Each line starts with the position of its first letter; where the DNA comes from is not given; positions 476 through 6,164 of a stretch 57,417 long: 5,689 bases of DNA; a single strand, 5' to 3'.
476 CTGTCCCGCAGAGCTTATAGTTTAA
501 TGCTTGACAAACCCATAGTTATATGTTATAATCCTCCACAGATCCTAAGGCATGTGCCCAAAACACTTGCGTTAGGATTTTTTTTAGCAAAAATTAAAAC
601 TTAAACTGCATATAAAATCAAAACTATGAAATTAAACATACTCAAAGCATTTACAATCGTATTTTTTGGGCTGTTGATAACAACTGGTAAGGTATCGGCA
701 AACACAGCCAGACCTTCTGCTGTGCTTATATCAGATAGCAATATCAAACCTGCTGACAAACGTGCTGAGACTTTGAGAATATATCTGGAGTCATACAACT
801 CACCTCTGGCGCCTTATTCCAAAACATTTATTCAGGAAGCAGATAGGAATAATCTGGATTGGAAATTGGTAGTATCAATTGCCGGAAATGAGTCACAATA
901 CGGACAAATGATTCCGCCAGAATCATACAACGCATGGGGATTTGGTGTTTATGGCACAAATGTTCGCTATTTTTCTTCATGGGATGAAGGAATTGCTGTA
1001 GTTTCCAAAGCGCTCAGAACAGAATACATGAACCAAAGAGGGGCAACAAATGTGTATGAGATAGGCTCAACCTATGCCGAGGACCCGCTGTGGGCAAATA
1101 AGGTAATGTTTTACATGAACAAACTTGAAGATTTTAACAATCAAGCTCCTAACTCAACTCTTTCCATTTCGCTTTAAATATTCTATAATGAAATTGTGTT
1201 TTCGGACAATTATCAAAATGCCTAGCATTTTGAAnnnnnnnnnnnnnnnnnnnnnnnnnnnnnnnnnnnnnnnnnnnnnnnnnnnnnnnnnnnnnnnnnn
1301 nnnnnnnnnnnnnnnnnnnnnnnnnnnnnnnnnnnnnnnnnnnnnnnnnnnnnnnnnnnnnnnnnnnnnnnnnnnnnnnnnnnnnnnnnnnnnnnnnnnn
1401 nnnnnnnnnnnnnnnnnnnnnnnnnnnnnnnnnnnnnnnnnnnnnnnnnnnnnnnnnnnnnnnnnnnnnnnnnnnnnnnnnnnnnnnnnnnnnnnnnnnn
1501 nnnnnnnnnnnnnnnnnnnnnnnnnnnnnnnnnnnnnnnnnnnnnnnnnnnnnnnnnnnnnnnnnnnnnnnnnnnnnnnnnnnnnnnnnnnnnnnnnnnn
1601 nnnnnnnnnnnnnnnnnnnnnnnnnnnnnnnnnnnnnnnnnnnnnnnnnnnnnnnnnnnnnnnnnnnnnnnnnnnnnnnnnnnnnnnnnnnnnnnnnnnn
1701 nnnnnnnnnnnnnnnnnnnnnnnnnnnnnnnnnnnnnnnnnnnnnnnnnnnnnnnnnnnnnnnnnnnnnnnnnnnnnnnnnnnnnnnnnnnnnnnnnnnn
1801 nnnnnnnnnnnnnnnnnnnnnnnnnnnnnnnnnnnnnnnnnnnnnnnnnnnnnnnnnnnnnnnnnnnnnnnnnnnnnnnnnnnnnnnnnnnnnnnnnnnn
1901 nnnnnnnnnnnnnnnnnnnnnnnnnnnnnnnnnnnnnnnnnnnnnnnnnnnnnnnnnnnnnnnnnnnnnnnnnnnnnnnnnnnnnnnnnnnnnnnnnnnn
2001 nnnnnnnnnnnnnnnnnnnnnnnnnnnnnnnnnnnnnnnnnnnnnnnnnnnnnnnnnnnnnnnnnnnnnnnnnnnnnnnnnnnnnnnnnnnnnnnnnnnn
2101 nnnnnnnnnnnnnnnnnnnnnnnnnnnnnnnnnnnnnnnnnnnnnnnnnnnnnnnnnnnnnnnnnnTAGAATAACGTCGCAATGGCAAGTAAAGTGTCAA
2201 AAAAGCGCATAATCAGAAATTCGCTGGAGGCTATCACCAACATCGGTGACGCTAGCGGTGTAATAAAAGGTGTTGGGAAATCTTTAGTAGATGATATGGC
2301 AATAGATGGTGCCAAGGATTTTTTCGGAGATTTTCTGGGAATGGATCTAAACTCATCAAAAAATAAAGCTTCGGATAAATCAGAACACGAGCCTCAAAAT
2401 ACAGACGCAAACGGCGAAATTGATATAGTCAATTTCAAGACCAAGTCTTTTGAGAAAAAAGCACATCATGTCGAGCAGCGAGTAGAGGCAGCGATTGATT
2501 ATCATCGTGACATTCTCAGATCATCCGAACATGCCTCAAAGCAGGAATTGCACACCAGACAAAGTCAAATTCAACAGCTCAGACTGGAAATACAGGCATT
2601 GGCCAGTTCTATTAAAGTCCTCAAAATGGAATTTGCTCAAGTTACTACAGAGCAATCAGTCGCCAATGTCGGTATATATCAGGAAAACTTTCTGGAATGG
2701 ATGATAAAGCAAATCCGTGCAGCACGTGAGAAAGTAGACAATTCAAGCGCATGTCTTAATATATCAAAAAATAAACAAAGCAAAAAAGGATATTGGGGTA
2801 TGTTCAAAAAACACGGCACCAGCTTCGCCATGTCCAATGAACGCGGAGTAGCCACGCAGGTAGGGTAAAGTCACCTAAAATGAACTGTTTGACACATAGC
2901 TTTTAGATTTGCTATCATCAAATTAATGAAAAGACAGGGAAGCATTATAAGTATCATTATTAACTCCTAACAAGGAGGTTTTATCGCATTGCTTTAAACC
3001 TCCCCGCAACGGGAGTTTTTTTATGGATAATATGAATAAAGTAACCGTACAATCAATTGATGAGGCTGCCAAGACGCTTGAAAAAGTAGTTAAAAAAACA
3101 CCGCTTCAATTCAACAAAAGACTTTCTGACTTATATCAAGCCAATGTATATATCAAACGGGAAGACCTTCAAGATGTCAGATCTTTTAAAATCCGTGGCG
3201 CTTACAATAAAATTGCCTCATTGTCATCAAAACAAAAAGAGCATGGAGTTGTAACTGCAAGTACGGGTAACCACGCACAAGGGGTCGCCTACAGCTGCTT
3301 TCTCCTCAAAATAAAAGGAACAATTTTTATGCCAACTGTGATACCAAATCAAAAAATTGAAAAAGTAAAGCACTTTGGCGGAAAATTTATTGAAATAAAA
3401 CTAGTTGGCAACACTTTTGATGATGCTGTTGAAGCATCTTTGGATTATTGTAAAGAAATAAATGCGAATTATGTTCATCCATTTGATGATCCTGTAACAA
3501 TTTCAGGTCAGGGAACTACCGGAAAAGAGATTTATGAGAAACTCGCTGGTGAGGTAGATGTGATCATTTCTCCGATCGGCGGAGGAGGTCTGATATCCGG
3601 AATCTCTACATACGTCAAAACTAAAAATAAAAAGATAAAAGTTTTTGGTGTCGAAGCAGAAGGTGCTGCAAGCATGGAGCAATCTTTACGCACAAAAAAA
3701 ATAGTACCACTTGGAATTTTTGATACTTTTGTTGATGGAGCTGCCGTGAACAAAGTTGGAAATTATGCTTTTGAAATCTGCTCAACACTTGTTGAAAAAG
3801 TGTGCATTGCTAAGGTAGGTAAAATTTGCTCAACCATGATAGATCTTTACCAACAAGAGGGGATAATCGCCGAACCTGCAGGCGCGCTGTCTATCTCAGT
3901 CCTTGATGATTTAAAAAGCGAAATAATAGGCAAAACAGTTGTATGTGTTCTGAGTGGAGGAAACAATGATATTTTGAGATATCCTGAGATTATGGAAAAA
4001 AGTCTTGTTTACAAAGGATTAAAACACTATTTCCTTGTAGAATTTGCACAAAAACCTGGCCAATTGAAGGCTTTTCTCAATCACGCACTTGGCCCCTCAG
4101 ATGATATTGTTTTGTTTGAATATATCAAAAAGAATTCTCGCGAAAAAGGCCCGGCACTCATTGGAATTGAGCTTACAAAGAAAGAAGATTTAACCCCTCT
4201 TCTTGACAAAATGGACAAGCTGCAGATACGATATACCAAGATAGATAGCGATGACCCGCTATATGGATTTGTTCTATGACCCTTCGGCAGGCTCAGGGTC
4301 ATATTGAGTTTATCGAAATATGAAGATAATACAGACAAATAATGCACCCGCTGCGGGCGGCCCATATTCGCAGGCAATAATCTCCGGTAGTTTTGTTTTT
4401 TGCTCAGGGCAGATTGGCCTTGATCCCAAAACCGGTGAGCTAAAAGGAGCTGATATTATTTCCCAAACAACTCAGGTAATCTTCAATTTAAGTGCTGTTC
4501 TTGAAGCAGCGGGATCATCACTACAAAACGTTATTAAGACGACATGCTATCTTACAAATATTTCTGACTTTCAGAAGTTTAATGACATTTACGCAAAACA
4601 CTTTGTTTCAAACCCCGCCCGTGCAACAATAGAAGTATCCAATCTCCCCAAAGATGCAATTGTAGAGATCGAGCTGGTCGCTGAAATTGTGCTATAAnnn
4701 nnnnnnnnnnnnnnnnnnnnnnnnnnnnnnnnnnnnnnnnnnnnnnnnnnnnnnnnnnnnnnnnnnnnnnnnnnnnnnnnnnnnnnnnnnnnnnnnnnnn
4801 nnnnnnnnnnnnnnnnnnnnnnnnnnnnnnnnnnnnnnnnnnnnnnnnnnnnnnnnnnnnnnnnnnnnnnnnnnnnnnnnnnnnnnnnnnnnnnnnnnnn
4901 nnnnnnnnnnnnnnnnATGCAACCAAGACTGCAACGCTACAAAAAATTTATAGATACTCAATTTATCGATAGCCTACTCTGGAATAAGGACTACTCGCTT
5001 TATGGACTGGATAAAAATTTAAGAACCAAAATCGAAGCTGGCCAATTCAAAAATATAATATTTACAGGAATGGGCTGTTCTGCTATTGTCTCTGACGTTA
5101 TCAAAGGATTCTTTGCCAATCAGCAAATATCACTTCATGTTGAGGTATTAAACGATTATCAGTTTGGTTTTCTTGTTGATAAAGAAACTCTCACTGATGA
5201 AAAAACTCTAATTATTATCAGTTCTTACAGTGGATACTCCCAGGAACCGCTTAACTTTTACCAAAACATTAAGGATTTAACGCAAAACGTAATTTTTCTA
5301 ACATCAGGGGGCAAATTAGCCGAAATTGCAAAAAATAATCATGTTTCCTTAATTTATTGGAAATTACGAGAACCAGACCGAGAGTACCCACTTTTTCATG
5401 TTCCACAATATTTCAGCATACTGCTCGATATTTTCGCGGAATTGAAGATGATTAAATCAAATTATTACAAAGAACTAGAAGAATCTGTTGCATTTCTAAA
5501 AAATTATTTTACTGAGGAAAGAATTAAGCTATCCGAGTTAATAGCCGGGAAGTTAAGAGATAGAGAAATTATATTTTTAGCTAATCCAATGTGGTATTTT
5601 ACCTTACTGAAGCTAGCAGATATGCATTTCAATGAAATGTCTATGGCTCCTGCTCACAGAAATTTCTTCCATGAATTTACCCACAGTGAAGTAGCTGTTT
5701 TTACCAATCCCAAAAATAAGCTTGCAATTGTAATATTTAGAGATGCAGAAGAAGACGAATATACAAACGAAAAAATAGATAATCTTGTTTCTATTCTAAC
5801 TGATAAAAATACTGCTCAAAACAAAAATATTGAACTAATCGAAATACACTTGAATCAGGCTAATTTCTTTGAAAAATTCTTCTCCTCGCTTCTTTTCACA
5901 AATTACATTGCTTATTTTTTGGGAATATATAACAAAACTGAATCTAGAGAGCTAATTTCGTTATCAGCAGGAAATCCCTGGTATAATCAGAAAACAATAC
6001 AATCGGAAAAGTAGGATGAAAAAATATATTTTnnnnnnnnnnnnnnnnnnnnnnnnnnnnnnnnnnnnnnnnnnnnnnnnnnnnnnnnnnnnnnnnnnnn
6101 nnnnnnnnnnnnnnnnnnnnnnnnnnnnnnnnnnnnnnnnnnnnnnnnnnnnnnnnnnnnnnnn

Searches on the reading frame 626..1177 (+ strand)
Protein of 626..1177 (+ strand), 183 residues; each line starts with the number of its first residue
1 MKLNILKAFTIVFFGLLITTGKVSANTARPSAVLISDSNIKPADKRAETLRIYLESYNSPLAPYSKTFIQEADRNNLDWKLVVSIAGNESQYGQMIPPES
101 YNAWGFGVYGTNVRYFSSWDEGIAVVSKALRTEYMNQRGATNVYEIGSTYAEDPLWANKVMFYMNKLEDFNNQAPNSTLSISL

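Call 38: search_protein_families(library=pfam, proteins=[window:626-1177:+])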
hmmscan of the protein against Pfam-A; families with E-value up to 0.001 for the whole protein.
window:626-1177:+ (183 aa): 1 family
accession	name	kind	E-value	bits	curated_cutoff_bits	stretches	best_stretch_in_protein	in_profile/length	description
PF01832.25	Glucosaminidase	-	7.2e-08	33.6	30.2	1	66-168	2-122/123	Mannosyl-glycoprotein endo-beta-N-acetylglucosaminidase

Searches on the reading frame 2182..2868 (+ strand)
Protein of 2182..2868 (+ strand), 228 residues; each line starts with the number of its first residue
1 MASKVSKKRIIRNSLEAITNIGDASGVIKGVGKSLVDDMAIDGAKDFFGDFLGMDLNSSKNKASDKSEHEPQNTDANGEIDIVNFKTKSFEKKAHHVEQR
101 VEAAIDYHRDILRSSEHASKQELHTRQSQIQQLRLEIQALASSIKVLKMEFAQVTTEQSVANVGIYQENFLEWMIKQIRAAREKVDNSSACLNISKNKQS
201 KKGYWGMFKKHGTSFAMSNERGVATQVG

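Call 38: search_protein_families(library=pfam, proteins=[window:2182-2868:+])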
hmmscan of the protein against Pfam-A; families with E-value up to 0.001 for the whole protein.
window:2182-2868:+ (228 aa): 1 family
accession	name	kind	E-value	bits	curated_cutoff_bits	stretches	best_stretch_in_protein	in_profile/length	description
PF18904.5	DUF5660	-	2.3e-28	99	24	1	125-228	5-109/109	Domain of unknown function (DUF5660)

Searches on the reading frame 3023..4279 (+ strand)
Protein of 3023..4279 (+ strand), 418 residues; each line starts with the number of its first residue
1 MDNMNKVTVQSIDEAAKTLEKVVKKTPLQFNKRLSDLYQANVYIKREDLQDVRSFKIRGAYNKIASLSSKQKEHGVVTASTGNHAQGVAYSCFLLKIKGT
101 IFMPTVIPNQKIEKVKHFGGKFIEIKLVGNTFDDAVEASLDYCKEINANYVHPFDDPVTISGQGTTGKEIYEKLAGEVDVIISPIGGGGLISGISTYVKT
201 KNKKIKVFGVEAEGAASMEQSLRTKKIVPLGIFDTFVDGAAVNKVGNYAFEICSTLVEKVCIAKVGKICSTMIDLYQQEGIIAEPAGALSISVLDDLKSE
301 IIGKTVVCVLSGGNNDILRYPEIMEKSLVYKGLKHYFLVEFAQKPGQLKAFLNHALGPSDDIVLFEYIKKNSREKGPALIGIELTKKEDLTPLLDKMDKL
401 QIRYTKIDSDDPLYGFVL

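Call 38: search_protein_families(library=pfam, proteins=[window:3023-4279:+])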
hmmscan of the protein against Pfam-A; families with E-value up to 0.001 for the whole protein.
window:3023-4279:+ (418 aa): 2 families
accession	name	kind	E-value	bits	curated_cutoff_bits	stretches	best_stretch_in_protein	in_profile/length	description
PF00291.31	PALP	-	9.9e-73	245.5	35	1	22-312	4-295/295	Pyridoxal-phosphate dependent enzyme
PF00585.24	Thr_dehydrat_C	-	7.7e-22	77.4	27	1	325-417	1-91/91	C-terminal regulatory domain of Threonine dehydratase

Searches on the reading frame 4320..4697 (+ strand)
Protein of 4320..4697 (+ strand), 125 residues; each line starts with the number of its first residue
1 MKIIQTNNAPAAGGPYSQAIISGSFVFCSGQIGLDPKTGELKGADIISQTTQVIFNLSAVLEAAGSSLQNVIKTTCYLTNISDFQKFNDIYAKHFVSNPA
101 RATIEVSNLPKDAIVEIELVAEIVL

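Call 38: search_protein_families(library=pfam, proteins=[window:4320-4697:+])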
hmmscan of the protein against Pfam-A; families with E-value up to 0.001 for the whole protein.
window:4320-4697:+ (125 aa): 1 family
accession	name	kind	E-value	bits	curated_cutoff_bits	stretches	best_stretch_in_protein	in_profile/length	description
PF01042.26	Ribonuc_L-PSP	-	2.1e-39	134.7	27.3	1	7-122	2-120/121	Endoribonuclease L-PSP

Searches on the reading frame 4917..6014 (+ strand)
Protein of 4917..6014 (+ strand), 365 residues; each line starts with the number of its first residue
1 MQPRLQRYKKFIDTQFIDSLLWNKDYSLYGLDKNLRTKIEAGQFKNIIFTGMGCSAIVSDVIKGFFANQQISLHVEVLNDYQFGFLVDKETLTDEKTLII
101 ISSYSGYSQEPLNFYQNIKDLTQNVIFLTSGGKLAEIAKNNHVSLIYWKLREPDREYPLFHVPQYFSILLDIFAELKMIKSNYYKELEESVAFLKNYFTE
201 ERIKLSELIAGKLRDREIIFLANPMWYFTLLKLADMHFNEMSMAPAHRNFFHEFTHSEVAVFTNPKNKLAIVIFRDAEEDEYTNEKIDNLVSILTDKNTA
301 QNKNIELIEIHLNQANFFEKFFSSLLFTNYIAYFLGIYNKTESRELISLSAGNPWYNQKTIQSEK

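Call 38: search_protein_families(library=pfam, proteins=[window:4917-6014:+])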
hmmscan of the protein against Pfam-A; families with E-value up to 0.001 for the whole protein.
window:4917-6014:+ (365 aa): 1 family
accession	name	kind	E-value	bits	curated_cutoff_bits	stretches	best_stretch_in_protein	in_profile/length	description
PF10432.14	bact-PGI_C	-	2.7e-12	47.3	24.5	1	207-341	6-136/151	Bacterial phospho-glucose isomerase C-terminal SIS domain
